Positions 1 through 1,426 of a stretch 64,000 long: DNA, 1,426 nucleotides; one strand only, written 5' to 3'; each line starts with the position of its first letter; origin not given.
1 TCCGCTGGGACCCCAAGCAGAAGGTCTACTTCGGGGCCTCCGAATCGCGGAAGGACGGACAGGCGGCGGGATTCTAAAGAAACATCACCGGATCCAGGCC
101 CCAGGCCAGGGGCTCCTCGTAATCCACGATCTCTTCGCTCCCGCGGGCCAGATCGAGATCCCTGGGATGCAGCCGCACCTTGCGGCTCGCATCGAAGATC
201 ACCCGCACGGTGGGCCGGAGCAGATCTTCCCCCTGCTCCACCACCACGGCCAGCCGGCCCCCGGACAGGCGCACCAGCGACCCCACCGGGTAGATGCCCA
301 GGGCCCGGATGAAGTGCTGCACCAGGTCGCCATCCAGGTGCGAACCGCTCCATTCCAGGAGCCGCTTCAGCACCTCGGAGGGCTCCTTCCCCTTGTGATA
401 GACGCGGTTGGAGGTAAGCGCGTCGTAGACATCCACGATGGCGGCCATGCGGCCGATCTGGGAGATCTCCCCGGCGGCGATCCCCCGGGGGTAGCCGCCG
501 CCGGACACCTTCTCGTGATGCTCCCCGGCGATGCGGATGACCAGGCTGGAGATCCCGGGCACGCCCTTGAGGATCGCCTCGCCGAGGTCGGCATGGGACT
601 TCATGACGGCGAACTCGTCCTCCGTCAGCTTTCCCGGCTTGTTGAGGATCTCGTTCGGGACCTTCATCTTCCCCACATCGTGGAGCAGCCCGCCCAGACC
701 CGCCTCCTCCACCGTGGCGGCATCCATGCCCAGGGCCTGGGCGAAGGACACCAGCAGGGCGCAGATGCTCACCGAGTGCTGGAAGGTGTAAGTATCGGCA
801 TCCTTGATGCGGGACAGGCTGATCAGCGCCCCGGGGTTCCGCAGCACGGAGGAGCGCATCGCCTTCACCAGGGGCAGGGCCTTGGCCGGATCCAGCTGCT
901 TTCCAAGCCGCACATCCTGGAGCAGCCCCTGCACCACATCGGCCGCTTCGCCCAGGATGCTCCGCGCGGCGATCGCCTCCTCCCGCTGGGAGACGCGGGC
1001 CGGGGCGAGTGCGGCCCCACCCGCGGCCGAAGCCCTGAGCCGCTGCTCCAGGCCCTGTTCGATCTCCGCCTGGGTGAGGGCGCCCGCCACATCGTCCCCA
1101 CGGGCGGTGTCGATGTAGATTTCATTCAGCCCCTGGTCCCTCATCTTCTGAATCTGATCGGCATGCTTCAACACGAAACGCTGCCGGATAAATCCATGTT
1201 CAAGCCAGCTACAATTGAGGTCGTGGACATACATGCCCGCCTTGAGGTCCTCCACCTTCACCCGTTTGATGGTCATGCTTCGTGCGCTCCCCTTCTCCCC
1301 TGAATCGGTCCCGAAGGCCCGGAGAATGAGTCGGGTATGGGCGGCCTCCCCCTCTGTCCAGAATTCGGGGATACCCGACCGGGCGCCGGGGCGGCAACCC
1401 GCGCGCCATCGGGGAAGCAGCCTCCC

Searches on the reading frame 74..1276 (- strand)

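Call 54: search_protein_families(library=pfam, proteins=[window:74-1276:-], max_evalue=0.001)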
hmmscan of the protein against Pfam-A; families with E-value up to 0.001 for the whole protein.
window:74-1276:- (400 aa): 3 families
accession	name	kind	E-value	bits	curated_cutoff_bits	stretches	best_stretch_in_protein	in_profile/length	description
PF13487.12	HD_5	-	2e-31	109.4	27.2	1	157-318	7-170/170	HD domain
PF11871.13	DUF3391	-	6.8e-29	101.6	27.8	1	3-132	1-135/136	Domain of unknown function (DUF3391)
PF01966.28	HD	-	2e-14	54.3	22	1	164-286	1-115/116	HD domain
